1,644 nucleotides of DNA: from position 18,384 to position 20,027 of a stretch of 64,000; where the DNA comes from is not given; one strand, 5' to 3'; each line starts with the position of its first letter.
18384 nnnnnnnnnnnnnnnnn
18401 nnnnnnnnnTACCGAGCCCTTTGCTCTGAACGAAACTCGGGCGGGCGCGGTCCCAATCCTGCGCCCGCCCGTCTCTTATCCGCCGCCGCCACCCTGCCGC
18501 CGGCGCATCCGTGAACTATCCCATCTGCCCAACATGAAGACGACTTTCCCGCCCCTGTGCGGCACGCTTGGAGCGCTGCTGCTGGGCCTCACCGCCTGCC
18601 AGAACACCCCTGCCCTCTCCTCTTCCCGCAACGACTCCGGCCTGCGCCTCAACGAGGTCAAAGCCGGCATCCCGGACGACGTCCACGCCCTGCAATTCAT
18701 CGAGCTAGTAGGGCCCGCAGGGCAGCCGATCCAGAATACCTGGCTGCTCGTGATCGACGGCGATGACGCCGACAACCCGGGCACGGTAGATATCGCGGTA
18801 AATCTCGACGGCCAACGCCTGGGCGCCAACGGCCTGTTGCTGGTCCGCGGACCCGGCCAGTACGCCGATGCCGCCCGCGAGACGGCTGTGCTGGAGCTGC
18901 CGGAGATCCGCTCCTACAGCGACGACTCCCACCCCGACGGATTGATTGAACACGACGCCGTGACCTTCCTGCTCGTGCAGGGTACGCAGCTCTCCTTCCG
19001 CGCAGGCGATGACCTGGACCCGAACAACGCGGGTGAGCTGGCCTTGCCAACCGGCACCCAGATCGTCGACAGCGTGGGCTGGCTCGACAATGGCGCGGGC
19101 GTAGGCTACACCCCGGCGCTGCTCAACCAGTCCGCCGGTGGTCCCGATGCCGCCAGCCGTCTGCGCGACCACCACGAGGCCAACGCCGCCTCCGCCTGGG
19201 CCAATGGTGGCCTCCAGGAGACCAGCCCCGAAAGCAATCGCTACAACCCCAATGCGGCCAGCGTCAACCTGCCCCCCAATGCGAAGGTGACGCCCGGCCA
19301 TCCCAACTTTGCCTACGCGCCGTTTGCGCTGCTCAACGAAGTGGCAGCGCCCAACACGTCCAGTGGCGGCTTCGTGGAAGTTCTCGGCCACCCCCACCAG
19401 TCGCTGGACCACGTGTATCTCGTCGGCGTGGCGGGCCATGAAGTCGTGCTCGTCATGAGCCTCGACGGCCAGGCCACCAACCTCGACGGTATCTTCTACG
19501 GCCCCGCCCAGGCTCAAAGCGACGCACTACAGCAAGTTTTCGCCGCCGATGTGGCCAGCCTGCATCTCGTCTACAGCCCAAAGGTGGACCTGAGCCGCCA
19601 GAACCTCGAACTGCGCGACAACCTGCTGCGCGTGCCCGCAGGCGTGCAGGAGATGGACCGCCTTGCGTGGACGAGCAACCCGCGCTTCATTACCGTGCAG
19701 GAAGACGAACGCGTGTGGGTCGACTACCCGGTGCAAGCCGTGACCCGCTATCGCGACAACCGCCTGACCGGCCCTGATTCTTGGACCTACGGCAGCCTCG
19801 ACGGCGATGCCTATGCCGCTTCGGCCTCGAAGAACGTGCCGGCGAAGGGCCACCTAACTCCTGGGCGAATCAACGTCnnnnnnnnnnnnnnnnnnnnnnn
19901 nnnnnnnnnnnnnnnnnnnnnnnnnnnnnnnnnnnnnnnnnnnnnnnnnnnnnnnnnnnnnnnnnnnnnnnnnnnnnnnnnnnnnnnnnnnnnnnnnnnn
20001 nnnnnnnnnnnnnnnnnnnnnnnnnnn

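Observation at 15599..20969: TonB-dependent receptor paired with a lipoprotein beta-propeller phytase carrying lamin-tail domains: phytate/organophosphate acquisition locus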

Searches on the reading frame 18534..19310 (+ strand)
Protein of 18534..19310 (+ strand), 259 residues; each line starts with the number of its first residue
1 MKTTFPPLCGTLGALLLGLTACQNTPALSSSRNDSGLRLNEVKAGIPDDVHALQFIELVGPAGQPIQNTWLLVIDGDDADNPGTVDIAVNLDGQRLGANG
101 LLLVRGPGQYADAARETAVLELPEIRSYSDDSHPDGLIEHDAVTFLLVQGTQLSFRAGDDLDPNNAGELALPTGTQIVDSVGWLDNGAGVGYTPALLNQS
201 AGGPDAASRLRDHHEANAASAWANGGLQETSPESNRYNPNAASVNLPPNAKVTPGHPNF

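Call 5: search_protein_families(library=pfam, proteins=[window:18534-19310:+], max_evalue=10)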
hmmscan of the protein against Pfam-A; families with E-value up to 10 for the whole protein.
seq(259 aa): 0 families

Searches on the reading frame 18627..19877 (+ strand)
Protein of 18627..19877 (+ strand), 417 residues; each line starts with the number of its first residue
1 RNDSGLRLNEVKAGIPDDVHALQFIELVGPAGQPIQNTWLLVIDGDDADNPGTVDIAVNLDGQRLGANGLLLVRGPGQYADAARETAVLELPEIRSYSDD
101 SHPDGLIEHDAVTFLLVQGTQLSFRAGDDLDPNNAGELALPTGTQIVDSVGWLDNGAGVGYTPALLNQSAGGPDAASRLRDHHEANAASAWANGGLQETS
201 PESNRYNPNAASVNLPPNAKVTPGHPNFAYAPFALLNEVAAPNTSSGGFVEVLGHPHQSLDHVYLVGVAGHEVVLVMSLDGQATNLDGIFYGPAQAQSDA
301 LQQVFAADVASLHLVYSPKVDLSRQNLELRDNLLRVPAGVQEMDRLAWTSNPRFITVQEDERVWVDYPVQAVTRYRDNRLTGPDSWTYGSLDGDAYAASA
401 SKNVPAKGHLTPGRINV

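Call 30: predict_structure(alignment_id=A2)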
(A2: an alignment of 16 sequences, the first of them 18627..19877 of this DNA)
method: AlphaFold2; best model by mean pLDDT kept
length: 417 residues; sequences in the alignment: 16
mean_pLDDT: 87.3   pTM: 0.85
mean pLDDT of the five models: 87.3, 85.1, 84.8, 84.7, 83.9
residues with pLDDT >= 90: 222; 70-90: 164; 50-70: 27; < 50: 4
segments of 3 or more residues with pLDDT < 50: 355-357
pLDDT, mean of each block of 10 residues (from residue 1): 85 78 92 96 86 95 97 91 94 76 77 94 93 92 93 88 85 87 91 84 79 81 91 92 88 93 94 93 92 82 91 93 88 82 89 56 83 86 86 91 85 70
secondary structure, 60 per line:
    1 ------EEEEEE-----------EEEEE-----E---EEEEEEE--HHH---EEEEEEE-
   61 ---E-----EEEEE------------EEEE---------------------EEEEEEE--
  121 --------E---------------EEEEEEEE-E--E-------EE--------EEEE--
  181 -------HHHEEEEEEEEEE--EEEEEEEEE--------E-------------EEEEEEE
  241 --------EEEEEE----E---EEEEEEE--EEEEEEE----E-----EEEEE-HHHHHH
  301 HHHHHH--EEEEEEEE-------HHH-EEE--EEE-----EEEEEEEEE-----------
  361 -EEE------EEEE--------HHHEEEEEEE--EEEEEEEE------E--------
elements in order: E7-12 E24-28 E38-44 E53-59 E70-74 E87-90 E112-118 E145-152 E175-178 E191-200 E203-211 E234-240 E249-254 E263-269 E272-278 E289-293 H295-306 E309-316 E328-330 E333-335 E341-349 E362-364 E371-374 E386-392 E395-402

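Call 32: fold_search(model_id=the predicted structure, library=pdb)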
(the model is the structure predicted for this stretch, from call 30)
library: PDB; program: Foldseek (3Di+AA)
matches with E <= 10: 904; with E <= 0.001: 0
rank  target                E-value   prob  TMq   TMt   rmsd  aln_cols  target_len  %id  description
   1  5irb_A                4.0e-03  0.23  0.14  0.18  28.9       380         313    9  Structural insight into host cell surface retention of a 1.5-MDa bacterial ice-binding adhesin (released 2017-07-19)
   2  6rpr_B                8.3e-03  1.00  0.19  0.57   5.4       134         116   14  LEM domain of Emerin mutant T43I in complex with BAF dimer and the Igfold of the lamin A/C (released 2020-03-04)
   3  6ghd_F                1.1e-02  0.99  0.19  0.56   5.4       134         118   14  Structural analysis of the ternary complex between lamin A/C, BAF and emerin identifies an interface disrupted in auto (released 2018-08-08)
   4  3gef_A                1.1e-02  0.97  0.18  0.53  10.0       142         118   11  Crystal structure of the R482W mutant of lamin A/C (released 2009-08-04)
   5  7crg_B                1.2e-02  0.97  0.16  0.44   6.3       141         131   13  Beta-strand-mediated dimeric formation of the extended Ig-like domains of human lamin A/C (released 2021-08-25)
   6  2kpw_MODEL_1_A        1.4e-02  0.90  0.16  0.40   6.9       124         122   14  NMR solution structure of Lamin-B1 protein from Homo sapiens: Northeast Structural Genomics Consortium MEGA ta (released 2009-11-10)
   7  3umn_B                1.6e-02  0.97  0.17  0.52   7.5       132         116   14  Crystal Structure of Lamin-B1 (released 2011-11-30)
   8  3jt0_A                1.6e-02  0.91  0.16  0.49   7.5       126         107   15  Crystal Structure of the C-terminal fragment (426-558) Lamin-B1 from Homo sapiens, Northeast Structural Genomics Conso (released 2009-09-22)
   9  4p99_A                1.8e-02  0.15  0.14  0.14  28.2       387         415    9  Ca2+-stabilized adhesin helps an Antarctic bacterium reach out and bind ice (released 2014-06-18)
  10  6ghd_B                1.9e-02  0.99  0.19  0.56   5.3       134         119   14  Structural analysis of the ternary complex between lamin A/C, BAF and emerin identifies an interface disrupted in auto (released 2018-08-08)
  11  3umn_A                2.1e-02  0.99  0.18  0.54   4.3       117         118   14  Crystal Structure of Lamin-B1 (released 2011-11-30)
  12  7yvd_C                2.7e-02  0.98  0.19  0.52   5.7       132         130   15  The crystal structure of the progerin C-terminal peptide and the Ig-like domain of lamin A/C (released 2023-08-30)
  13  6cvm_A                3.0e-02  0.08  0.14  0.06  21.8       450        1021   10  Atomic resolution cryo-EM structure of beta-galactosidase (released 2018-05-30)
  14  1ifr                  3.6e-02  0.97  0.18  0.55   5.3       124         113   15  Structure of Lamin A/C Globular Domain (released 2002-07-17)
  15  6x1q_A                4.0e-02  0.09  0.14  0.07  22.3       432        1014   11  1.8 Angstrom resolution structure of b-galactosidase with a 200 kV cryoARM electron microscope (released 2020-07-01)
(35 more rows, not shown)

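Call 60: search_protein_representatives(alignment_id=A2)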
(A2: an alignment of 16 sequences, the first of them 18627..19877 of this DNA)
Query: 16 sequences, 438 profile positions. Proteins with E-value up to 0.001 (for the whole library): 2144; up to 1e-10: 916; up to 1e-30: 232. The best 150 are listed.
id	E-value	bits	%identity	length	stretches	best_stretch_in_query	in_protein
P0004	7.9e-180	615.0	-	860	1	4-438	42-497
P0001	4.1e-150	517.1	-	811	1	3-438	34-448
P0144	1.3e-141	489.1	-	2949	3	3-236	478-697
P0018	5.6e-141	487.0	-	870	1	3-438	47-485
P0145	7.3e-109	381.2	-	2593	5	3-243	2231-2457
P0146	1.0e-94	334.5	-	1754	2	5-237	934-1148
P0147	5.8e-93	328.8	-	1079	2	7-245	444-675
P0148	1.1e-89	317.9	-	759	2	5-237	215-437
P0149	6.0e-85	302.4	-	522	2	4-237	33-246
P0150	3.0e-84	300.0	-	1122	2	5-237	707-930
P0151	1.0e-83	298.3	-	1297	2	5-237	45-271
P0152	4.4e-83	296.2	-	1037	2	5-237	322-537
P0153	1.0e-82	295.0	-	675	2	5-236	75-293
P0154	4.0e-74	266.7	-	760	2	3-238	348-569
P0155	5.9e-73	262.8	-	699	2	5-238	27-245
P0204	2.6e-50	188.2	-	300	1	5-237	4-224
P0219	3.3e-48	181.3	-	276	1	5-243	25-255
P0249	3.0e-43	164.9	-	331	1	4-236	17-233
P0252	3.5e-43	164.7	-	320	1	5-237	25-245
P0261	1.6e-41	159.3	-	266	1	5-238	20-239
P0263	1.9e-41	159.0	-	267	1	3-237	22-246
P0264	3.0e-41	158.3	-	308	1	5-241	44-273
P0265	7.0e-41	157.1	-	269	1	3-237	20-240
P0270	1.8e-40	155.8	-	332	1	3-241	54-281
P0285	3.4e-39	151.6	-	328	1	5-237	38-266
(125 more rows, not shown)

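Call 62: search_protein_families(library=pfam, alignment_id=A4, max_evalue=0.001)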
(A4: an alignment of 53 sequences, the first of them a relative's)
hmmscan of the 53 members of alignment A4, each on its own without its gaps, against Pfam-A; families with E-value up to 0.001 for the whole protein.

A. member 1, P0147 (1079 aa): 5 families
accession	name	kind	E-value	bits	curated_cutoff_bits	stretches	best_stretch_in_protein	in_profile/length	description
PF18911.6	PKD_4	-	2e-25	89.1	27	3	795-881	1-79/85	PKD domain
PF00801.26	PKD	-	5.7e-15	55.5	23.5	2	709-788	2-76/80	PKD domain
PF00028.23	Cadherin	-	2.5e-06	28.2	28.8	1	59-138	5-88/93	Cadherin domain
PF00353.25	HemolysinCabind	-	3.2e-06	27.4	23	2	964-991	9-36/36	RTX calcium-binding nonapeptide repeat (4 copies)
PF19077.6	Big_13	-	0.0003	21.7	27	0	824-885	37-98/102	Bacterial Ig-like domain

B. families by the number of members that match (of 53 scanned): 25 families
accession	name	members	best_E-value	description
PF03160.20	Calx-beta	15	3.4e-70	Calx-beta domain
PF00932.25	LTD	7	5.4e-15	Lamin Tail Domain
PF17963.7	Big_9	6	5.1e-88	Bacterial Ig domain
PF17892.7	Cadherin_5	4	7.7e-72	Cadherin-like domain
PF17803.7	Cadherin_4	3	4.5e-53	Bacterial cadherin-like domain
PF18911.6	PKD_4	3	2e-25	PKD domain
PF00028.23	Cadherin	3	2.5e-06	Cadherin domain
PF16184.11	Cadherin_3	2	8.5e-36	Cadherin-like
PF00353.25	HemolysinCabind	2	4.2e-30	RTX calcium-binding nonapeptide repeat (4 copies)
PF13517.12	FG-GAP_3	2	1.2e-15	FG-GAP-like repeat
PF00801.26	PKD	2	5.7e-15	PKD domain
PF01483.27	P_proprotein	2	1.5e-11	Proprotein convertase P-domain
PF01839.29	FG-GAP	2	1.7e-11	FG-GAP repeat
PF13205.12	Big_5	2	9.1e-07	Bacterial Ig-like domain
PF03372.29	Exo_endo_phos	2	4.5e-06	Endonuclease/Exonuclease/phosphatase family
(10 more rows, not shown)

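Call 63: search_solved_structures(query=A2, max_evalue=10, show_alignments=3)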
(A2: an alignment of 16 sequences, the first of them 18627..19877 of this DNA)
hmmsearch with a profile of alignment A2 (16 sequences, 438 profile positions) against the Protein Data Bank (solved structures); distinct sequences matched with E-value up to 10: 0.

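Call 64: search_protein_families(library=pfam, proteins=[P0204, P0219, P0249, P0252, P0261, P0263, P0264, P0265, P0270, P0285], max_evalue=1)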
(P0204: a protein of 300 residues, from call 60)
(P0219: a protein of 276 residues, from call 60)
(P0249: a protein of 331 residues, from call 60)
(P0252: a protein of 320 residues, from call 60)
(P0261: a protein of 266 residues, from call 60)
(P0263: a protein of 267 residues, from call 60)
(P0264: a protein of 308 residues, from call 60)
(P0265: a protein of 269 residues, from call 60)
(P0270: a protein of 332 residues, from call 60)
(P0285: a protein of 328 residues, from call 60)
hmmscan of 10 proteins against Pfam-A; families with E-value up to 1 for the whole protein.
P0204 (300 aa): 0 families

P0219 (276 aa): 1 family
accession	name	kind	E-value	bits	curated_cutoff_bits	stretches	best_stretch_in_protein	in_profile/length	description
PF07589.16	PEP-CTERM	-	0.0021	18.5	20.7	1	249-273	1-24/24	PEP-CTERM motif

P0249 (331 aa): 1 family
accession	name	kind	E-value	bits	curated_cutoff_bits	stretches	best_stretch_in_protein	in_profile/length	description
PF18962.6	Por_Secre_tail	-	0.092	13.5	27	1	251-318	1-66/75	Secretion system C-terminal sorting domain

P0252 (320 aa): 0 families

P0261 (266 aa): 1 family
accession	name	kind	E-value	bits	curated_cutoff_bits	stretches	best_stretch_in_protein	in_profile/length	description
PF07589.16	PEP-CTERM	-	2.1e-09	37.5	20.7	1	240-264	1-24/24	PEP-CTERM motif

P0263 (267 aa): 1 family
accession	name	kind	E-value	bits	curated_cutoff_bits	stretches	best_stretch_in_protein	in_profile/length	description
PF07589.16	PEP-CTERM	-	0.00048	20.6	20.7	1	246-266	2-24/24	PEP-CTERM motif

P0264 (308 aa): 1 family
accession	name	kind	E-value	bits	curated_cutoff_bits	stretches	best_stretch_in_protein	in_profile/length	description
PF07595.18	Planc_extracel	-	0.22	11.7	25.5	1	32-44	5-17/20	Planctomycete extracellular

P0265 (269 aa): 0 families

P0270 (332 aa): 2 families
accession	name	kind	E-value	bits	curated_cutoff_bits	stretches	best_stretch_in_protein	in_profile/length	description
PF03160.20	Calx-beta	-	9.3e-05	22.9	27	1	3-50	71-119/119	Calx-beta domain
PF07012.17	Curlin_rpt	-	0.61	10.5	20.7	1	139-160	6-27/34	Curlin associated repeat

P0285 (328 aa): 2 families
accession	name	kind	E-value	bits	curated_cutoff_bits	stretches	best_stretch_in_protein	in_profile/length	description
PF00932.25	LTD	-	0.02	15.7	34.3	1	33-61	2-28/109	Lamin Tail Domain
PF01774.22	UreD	-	0.25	11.8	27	1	161-208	46-93/201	UreD urease accessory protein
